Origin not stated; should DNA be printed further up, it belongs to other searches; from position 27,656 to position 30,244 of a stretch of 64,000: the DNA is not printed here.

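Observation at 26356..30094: Carbon-nitrogen hydrolase, HEAT-repeat protein and heparinase-II/III-like 762-aa protein embedded in a glycan operon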

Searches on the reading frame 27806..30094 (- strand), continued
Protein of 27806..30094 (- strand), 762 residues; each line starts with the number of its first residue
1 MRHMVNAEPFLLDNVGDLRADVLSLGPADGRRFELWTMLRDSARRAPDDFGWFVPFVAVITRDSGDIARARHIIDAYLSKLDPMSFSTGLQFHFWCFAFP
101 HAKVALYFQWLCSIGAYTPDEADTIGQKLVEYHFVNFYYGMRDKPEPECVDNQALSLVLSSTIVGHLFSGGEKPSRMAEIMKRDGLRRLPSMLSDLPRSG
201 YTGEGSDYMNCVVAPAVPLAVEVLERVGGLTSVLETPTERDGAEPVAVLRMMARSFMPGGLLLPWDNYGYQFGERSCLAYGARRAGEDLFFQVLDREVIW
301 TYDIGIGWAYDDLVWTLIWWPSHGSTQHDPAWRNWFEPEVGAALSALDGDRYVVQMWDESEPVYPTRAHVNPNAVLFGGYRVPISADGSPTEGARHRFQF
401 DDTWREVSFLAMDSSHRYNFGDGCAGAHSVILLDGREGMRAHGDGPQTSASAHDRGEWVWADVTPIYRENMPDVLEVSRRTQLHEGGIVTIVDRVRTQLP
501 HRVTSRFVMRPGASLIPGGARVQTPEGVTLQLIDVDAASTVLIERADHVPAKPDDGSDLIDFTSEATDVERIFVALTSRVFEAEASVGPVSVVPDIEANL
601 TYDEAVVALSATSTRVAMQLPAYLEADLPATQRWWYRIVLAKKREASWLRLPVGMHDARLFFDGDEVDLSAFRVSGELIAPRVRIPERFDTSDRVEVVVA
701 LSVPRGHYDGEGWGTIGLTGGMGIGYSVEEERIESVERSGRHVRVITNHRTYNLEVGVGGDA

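Call 43: fold_search(model_id=the predicted structure, library=pdb)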
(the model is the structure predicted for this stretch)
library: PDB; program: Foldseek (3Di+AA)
matches with E <= 10: 523; with E <= 0.001: 37
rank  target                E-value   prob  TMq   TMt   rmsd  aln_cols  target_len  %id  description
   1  3a0o_B                1.7e-16  1.00  0.47  0.47  11.4       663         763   14  Crystal structure of alginate lyase from Agrobacterium tumefaciens C58 (released 2010-03-31)
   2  8khv                  2.0e-16  1.00  0.53  0.68   7.9       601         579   13  The crystal structure of glycosaminoglycan lyase GAGase II (released 2024-09-04)
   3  3a0o_A                7.3e-16  1.00  0.49  0.49  12.0       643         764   14  Crystal structure of alginate lyase from Agrobacterium tumefaciens C58 (released 2010-03-31)
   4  8r73                  8.4e-16  1.00  0.50  0.60  10.8       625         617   11  Polysaccharide lyase BcPL33HA (BcellWH2_04512) Apo form (released 2024-12-04)
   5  3afl_A                1.5e-15  1.00  0.48  0.48   8.8       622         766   14  Crystal structure of exotype alginate lyase Atu3025 H531A complexed with alginate trisaccharide (released 2010-04-28)
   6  8r70_A                1.6e-15  1.00  0.52  0.62   8.8       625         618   10  Polysaccharide lyase BtPL33HA (BT4410) Y291A with HA dp4 (released 2024-12-04)
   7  8r75_B                3.1e-15  1.00  0.52  0.63   8.4       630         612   10  Polysaccharide lyase BtPL33HA (BT4410) Apo form 1 (released 2024-12-04)
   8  8khw                  5.4e-15  1.00  0.54  0.69   9.0       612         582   14  The crystal structure of glycosaminoglycan lyase GAGase VII (released 2024-09-04)
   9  8r6z_A                2.5e-14  1.00  0.51  0.63   8.6       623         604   10  Polysaccharide lyase BtPL33HA (BT4410) Apo form 2 (released 2024-12-04)
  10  9o3q                  2.6e-14  1.00  0.50  0.64   8.4       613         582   12  Apo-structure of a chondroitinase (released 2025-06-11)
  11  8r71_B                2.6e-14  1.00  0.50  0.61   8.8       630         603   10  Polysaccharide lyase BtPL33HA (BT4410) Y291A with HAdp4 collected at 1.22 A (released 2024-12-04)
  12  9irq_A                3.2e-14  1.00  0.47  0.50  17.2       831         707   12  Alginate lyase (Microbulbifer sp. ALW1) (released 2025-01-22)
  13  8r72_A                3.7e-14  1.00  0.49  0.58   9.0       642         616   10  Polysaccharide lyase BtPL33HA (BT4410) Y291A with HA dp4 collected at 1.33 A (released 2024-12-04)
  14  8r6z_B                5.2e-14  1.00  0.51  0.62   8.8       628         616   11  Polysaccharide lyase BtPL33HA (BT4410) Apo form 2 (released 2024-12-04)
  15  8bdd_A                6.3e-14  1.00  0.49  0.52  16.3       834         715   11  Crystal structure of Bacteroides ovatus CP926 PL17 alginate lyase (released 2023-08-30)
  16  6hzn_A                7.9e-14  1.00  0.52  0.53  13.6       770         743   11  Crystal structure of human dermatan sulfate epimerase 1 (released 2020-01-22)
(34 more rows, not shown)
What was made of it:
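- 27806..30094 (-): 762-aa cytoplasmic protein of an uncharacterised family. Helical toroid (about residues 15-320), β-sandwich (about 335-595) and a third β-domain like the GH2 N-terminal sugar-binding domain (about 600-755). Polysaccharide-lyase fold. Foldseek hits to PL15, PL35, PL33, PL17, PL12 and DS-epimerase, E 1e-16 to 1e-11 (call 43).
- On Heparinase II/III-like and PL15/17/12/33/35 lyase fold class: Foldseek probability 1.0, E 1e-16 to 1e-11, to PL15, PL35, PL33, PL17 and PL12 (call 43).
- On A CAZy polysaccharide lyase family: Identity is 10-14% (call 43).
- Closest known: PL15 oligo-alginate lyase Atu3025. Same: Best structural match (E 1.7e-16, call 43).
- Closest known: Heparinase II/III family. 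Same: Fold (call 43).
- Closest known: Dermatan-sulfate epimerase 1. Same: Same fold, E 8e-14, whole-length alignment (call 43).
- Foldseek probability 1.0 to PL15, PL35, PL33, PL17 and PL12 (call 43). The same fold also houses an epimerase (6hzn, call 43). DS-epimerase 1 (6hzn) is among the structural matches, E 8e-14 (call 43). All the best structural matches except one are lyases (call 43).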
